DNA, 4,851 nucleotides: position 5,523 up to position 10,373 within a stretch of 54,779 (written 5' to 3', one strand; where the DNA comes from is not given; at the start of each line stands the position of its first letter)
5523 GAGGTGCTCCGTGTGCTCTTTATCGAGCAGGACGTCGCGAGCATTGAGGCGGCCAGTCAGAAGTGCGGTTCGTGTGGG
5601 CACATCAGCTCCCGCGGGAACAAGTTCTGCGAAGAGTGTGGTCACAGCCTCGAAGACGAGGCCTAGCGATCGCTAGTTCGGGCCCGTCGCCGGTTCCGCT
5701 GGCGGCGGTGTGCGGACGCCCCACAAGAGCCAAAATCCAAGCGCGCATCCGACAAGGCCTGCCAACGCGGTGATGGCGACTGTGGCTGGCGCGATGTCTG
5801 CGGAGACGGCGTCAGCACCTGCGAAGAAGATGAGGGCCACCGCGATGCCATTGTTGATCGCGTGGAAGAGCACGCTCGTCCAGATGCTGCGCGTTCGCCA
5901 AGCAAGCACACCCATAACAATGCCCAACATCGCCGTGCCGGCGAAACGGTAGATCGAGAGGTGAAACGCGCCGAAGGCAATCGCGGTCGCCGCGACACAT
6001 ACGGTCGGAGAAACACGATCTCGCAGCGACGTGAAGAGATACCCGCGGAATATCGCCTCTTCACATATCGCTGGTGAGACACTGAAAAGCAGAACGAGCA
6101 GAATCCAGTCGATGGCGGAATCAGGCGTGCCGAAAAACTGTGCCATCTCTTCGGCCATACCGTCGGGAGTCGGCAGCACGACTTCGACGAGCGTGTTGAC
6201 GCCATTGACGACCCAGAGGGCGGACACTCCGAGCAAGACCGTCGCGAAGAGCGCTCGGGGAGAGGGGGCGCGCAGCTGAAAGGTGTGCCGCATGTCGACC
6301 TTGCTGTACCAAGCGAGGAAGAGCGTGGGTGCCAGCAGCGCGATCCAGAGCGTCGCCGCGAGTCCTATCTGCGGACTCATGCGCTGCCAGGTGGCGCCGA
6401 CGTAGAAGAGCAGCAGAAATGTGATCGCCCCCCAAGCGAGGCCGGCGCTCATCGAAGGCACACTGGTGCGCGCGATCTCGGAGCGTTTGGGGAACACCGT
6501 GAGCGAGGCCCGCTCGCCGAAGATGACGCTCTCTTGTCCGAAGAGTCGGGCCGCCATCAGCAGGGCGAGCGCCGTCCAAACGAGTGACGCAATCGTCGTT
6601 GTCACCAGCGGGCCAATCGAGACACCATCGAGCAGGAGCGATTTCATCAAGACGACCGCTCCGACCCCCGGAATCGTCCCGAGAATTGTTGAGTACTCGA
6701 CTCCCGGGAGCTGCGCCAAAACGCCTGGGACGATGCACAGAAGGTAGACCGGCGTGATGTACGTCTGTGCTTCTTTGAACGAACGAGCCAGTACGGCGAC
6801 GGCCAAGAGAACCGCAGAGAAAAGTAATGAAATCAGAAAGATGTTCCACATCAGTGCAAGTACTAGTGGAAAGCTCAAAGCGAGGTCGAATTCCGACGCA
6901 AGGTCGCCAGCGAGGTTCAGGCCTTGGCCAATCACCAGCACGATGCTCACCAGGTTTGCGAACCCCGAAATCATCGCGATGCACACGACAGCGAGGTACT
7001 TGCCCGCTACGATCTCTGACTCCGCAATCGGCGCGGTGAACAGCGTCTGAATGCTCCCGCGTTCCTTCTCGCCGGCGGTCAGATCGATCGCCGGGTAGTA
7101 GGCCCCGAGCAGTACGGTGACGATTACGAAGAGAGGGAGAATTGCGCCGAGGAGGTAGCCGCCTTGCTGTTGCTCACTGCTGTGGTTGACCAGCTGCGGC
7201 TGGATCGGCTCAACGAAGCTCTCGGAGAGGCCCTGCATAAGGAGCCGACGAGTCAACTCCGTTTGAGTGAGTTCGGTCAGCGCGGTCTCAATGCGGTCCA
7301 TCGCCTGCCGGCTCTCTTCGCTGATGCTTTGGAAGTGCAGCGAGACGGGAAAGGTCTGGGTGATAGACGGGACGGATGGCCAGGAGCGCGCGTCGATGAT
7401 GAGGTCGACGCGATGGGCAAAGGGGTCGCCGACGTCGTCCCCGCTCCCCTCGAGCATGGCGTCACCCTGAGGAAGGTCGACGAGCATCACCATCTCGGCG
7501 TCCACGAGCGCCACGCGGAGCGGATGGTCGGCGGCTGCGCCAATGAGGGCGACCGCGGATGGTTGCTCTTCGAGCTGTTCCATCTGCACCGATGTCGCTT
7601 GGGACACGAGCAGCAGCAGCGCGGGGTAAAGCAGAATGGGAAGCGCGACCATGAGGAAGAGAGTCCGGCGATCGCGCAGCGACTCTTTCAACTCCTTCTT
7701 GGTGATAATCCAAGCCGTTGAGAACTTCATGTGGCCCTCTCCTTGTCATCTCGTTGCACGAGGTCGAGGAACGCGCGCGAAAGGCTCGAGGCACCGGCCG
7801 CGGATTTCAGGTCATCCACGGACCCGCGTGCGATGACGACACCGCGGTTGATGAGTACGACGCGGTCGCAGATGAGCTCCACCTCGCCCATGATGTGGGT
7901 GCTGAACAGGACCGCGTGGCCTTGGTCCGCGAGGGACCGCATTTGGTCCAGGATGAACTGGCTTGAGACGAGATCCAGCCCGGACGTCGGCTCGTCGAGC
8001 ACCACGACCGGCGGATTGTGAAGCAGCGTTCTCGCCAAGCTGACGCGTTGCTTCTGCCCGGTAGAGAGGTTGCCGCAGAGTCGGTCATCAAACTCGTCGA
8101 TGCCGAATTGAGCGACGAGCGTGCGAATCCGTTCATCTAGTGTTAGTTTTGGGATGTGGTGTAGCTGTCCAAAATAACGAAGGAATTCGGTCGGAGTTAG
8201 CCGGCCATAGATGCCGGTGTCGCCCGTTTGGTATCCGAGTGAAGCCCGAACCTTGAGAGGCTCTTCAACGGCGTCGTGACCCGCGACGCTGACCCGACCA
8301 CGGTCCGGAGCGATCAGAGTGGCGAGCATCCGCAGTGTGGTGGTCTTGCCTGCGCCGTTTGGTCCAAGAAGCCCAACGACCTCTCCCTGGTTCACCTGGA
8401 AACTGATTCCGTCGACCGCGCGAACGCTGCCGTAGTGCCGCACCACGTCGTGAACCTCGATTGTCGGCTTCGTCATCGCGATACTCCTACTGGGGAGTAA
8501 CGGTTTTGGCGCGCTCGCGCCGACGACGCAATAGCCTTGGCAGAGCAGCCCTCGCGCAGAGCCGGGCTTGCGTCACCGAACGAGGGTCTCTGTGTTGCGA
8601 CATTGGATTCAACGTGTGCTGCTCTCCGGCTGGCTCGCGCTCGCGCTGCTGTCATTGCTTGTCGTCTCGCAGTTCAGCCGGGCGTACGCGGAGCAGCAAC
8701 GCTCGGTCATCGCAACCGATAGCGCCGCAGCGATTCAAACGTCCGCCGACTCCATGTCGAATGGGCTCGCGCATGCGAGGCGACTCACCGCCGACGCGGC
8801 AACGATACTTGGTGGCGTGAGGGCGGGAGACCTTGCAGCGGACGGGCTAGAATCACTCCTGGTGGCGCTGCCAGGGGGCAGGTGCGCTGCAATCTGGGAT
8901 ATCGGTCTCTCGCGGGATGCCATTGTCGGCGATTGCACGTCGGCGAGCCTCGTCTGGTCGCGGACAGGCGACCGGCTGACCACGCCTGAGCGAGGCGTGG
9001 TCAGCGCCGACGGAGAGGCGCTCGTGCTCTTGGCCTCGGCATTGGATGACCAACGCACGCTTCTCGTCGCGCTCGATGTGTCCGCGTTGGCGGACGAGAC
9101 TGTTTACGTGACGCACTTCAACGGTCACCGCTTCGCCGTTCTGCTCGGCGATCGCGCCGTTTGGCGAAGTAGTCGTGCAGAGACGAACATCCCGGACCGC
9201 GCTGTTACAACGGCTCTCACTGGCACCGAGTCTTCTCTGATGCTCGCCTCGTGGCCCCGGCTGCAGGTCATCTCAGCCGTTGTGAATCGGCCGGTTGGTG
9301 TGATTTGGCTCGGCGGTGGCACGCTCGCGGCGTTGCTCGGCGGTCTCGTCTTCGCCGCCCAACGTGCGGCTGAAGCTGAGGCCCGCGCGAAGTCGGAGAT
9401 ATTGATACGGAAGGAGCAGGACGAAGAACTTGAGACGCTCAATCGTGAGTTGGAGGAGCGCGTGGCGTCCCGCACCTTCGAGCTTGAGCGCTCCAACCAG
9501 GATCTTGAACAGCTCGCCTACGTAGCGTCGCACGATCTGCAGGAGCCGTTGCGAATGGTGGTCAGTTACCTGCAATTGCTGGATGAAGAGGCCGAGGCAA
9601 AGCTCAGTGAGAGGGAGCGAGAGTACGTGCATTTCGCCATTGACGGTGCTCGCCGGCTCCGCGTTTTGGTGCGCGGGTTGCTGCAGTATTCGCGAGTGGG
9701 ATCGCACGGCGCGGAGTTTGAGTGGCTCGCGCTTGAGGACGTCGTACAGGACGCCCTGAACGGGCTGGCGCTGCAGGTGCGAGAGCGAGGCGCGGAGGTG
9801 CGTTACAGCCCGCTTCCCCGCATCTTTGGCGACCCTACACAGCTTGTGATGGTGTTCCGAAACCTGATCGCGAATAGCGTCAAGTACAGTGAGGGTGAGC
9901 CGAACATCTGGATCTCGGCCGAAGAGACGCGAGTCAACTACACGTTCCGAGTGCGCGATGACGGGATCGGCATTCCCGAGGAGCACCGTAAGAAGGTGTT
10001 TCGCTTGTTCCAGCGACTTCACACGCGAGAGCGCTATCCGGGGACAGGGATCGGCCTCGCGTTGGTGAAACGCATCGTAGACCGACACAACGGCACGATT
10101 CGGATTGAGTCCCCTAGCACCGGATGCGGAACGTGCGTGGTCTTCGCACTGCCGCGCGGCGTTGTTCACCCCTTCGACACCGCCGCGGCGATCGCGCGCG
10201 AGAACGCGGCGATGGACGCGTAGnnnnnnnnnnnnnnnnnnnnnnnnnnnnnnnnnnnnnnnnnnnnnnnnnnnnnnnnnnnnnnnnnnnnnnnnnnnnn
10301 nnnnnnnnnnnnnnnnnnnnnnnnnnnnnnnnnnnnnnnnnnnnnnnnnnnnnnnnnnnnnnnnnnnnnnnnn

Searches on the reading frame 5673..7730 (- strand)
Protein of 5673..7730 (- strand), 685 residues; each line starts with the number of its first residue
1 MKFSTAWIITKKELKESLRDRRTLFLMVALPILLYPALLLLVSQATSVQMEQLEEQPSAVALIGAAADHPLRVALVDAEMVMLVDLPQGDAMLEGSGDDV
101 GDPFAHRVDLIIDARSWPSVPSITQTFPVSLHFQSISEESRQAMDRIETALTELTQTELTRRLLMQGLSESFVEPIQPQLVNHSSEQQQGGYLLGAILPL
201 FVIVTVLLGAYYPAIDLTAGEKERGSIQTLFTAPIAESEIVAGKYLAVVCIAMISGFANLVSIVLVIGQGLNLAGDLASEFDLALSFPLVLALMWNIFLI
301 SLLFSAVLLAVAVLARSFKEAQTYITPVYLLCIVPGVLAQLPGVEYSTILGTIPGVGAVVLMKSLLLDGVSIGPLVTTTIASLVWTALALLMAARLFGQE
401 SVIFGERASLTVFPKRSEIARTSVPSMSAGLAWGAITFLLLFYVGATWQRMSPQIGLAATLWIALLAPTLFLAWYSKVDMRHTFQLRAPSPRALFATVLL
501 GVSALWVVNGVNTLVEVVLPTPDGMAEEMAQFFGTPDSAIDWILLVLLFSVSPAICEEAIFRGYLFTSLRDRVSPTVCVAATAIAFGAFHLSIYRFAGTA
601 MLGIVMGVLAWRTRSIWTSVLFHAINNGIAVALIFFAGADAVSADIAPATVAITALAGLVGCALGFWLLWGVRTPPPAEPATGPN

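Call 51: search_protein_families(library=pfam, proteins=[window:5673-7730:-], max_evalue=0.0001)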
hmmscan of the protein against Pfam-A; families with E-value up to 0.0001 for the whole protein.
window:5673-7730:- (685 aa): 3 families
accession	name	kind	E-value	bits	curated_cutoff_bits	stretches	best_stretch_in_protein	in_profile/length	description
PF12679.13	ABC2_membrane_2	-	2.1e-23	83.5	27.2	1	7-401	1-282/283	ABC-2 family transporter protein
PF02517.21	Rce1-like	-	1.4e-21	77.1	22.4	1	542-628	4-92/93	Type II CAAX prenyl endopeptidase Rce1-like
PF12730.13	ABC2_membrane_4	-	1.1e-05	25.9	27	1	200-330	56-171/179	ABC-2 family transporter protein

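Call 53: search_protein_families(library=ncbifam, proteins=[window:5673-7730:-], max_evalue=0.001)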
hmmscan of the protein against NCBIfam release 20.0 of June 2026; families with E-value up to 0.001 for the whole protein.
window:5673-7730:- (685 aa): 11 families
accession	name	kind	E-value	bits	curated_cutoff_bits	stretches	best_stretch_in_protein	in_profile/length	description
NF041647.1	ABC_perm_CPBP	equivalog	8.2e-193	642.6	435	1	3-634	2-634/636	ABC transporter permease subunit/CPBP intramembrane protease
NF040589.1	CPBP_Synerg_MrtS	equivalog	2e-12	47.6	130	1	543-631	73-164/170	Synerg-CTERM system glutamic-type intramembrane protease MrtS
NF033192.3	CPBP_JDVT_MrtJ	equivalog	6.4e-08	33.2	75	1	547-632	3-97/98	JDVT-CTERM system glutamic-type intramembrane protease MrtJ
TIGR03008.1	pepcterm_CAAX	equivalog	1e-06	28.8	81.05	1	483-632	59-211/222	CAAX prenyl protease-related protein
NF040914.1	Mrt_core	domain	1.2e-05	25.3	100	1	553-630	11-101/108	myxosortase family intramembrane protease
NF050068.1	Rv0804_CPBP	equivalog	1.7e-05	24.5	200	1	534-635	86-195/197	Rv0804 family intramembrane glutamic endopeptidase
NF046050.1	CPBP_fam_MroQ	equivalog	9.9e-05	21.9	270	1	493-643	80-233/243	intramembrane glutamic endopeptidase MroQ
NF038293.1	permease_SagH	equivalog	0.00019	20.4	450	1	9-50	4-41/370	SagH family ABC transporter permease subunit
TIGR03518.1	ABC_perm_GldF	equivalog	0.0002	21.4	288.5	1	198-308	51-154/240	gliding motility-associated ABC transporter permease subunit GldF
NF040594.1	CPBP_fam_MrtC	equivalog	0.00026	20.8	195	1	554-629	126-214/221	myxosortase MrtC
NF040674.1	CPBP_fam_MrtP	equivalog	0.00094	18.7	250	1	539-629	241-345/354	myxosortase MrtP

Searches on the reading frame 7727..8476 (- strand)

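Call 51: search_protein_families(library=pfam, proteins=[window:7727-8476:-], max_evalue=0.0001)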
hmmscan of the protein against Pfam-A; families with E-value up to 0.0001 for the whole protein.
window:7727-8476:- (249 aa): 2 families
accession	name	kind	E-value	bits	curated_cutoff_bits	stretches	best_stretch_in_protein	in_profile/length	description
PF00005.33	ABC_tran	-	5.6e-32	111.6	25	1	22-165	2-137/137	ABC transporter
PF13304.12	AAA_21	-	4.4e-10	40.6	27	1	136-198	237-302/304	AAA domain, putative AbiEii toxin, Type IV TA system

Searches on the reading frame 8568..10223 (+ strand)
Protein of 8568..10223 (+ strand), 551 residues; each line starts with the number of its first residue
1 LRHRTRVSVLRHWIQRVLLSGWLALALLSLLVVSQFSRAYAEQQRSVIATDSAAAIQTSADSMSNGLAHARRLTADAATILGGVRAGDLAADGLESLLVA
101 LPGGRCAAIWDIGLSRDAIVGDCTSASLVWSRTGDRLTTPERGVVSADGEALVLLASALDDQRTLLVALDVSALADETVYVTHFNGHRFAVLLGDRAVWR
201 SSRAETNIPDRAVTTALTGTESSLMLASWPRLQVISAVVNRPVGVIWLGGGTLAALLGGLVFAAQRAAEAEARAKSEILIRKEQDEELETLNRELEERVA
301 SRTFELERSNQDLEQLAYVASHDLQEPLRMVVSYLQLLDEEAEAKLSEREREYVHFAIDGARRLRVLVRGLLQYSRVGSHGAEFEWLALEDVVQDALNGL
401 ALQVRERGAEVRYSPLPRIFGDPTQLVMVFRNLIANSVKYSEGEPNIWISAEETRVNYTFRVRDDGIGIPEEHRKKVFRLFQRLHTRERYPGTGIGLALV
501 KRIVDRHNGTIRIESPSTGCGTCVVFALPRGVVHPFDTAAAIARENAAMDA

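Call 51: search_protein_families(library=pfam, proteins=[window:8568-10223:+], max_evalue=0.0001)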
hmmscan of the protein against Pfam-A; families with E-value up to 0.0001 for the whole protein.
window:8568-10223:+ (551 aa): 2 families
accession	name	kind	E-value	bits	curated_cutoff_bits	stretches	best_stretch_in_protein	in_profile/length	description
PF02518.31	HATPase_c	-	2.3e-27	96.1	26.4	1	421-530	1-109/111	Histidine kinase-, DNA gyrase B-, and HSP90-like ATPase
PF00512.31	HisKA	-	1.9e-09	37.9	26.9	1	313-378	2-64/66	His Kinase A (phospho-acceptor) domain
